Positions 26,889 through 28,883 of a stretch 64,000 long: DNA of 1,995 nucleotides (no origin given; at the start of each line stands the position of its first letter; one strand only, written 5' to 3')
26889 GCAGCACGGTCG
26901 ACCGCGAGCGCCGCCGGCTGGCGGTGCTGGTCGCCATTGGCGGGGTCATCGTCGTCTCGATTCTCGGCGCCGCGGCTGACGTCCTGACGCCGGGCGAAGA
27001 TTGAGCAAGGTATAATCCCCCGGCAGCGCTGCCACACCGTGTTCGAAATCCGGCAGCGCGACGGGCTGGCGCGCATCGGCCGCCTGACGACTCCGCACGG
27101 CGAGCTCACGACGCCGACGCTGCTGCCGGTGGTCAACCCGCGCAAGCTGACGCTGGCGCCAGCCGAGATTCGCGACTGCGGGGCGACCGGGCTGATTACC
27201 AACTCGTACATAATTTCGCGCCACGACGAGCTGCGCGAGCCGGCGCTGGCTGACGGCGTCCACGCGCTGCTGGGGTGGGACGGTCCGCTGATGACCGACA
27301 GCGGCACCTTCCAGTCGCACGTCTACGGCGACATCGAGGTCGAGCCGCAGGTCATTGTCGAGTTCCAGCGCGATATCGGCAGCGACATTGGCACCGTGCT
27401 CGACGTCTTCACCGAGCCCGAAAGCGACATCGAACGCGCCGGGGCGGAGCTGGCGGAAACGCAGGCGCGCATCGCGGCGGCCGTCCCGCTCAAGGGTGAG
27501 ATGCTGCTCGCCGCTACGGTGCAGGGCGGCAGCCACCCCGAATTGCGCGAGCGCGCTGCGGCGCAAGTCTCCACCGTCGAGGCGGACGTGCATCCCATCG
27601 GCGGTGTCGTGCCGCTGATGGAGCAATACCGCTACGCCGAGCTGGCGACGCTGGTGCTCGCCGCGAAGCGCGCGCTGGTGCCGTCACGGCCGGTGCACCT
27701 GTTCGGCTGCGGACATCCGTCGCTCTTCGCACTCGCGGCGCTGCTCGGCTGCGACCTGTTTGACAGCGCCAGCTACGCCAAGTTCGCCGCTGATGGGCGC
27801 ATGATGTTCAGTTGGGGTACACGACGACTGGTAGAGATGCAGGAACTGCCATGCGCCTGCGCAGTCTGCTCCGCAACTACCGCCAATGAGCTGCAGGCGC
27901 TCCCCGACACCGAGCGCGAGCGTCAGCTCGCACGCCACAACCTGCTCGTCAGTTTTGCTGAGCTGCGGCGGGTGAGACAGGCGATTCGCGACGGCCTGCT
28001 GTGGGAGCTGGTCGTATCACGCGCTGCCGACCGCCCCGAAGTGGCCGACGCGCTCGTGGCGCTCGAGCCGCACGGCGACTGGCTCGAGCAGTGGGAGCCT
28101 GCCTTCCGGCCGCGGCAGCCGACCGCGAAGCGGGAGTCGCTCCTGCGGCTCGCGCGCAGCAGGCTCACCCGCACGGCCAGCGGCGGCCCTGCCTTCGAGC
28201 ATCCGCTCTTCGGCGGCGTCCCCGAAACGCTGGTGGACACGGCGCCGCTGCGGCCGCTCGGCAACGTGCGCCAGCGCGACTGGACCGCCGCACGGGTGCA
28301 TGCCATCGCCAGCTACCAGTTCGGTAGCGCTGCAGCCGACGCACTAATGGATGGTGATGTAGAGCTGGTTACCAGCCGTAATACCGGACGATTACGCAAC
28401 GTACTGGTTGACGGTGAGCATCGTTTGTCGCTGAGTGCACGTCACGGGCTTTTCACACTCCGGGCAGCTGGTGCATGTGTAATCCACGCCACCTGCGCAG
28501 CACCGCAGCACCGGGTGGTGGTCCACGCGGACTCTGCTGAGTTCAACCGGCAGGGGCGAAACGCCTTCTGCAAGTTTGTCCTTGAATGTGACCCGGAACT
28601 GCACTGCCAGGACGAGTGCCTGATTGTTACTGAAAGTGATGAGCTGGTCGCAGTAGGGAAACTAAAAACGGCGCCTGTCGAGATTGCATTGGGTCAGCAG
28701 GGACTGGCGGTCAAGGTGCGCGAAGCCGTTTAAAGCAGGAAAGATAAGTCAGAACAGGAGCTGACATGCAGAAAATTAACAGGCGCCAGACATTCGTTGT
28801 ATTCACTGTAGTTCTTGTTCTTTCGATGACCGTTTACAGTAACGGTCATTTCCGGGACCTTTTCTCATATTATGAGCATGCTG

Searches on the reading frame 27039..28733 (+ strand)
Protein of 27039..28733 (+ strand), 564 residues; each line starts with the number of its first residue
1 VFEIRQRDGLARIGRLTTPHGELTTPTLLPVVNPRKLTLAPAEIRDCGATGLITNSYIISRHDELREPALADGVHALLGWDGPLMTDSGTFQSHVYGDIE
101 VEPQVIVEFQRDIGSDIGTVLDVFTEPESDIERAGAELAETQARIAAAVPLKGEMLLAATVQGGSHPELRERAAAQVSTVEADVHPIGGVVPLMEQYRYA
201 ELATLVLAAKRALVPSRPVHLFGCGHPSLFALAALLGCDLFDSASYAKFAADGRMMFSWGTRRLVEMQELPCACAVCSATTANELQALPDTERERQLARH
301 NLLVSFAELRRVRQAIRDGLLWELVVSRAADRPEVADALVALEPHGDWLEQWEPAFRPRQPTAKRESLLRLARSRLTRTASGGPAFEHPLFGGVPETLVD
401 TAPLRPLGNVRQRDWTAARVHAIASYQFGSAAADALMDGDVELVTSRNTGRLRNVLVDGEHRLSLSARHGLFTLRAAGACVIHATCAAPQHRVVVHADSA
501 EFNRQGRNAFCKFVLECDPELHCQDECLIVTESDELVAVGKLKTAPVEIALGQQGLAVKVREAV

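Call 83: search_protein_families(library=pfam, proteins=[window:27039-28733:+], max_evalue=0.0001)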
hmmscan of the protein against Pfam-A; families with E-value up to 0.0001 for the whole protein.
window:27039-28733:+ (564 aa): 3 families
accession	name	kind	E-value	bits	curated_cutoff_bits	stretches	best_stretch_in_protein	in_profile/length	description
PF01702.25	TGT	-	1.3e-73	248.6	26.3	1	9-333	2-356/357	Queuine tRNA-ribosyltransferase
PF14810.12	TGT_C2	-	3.1e-20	72.6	25.3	1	419-489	2-72/72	Patch-forming domain C2 of tRNA-guanine transglycosylase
PF01472.26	PUA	-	5e-12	46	24.8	1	491-562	1-72/74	PUA domain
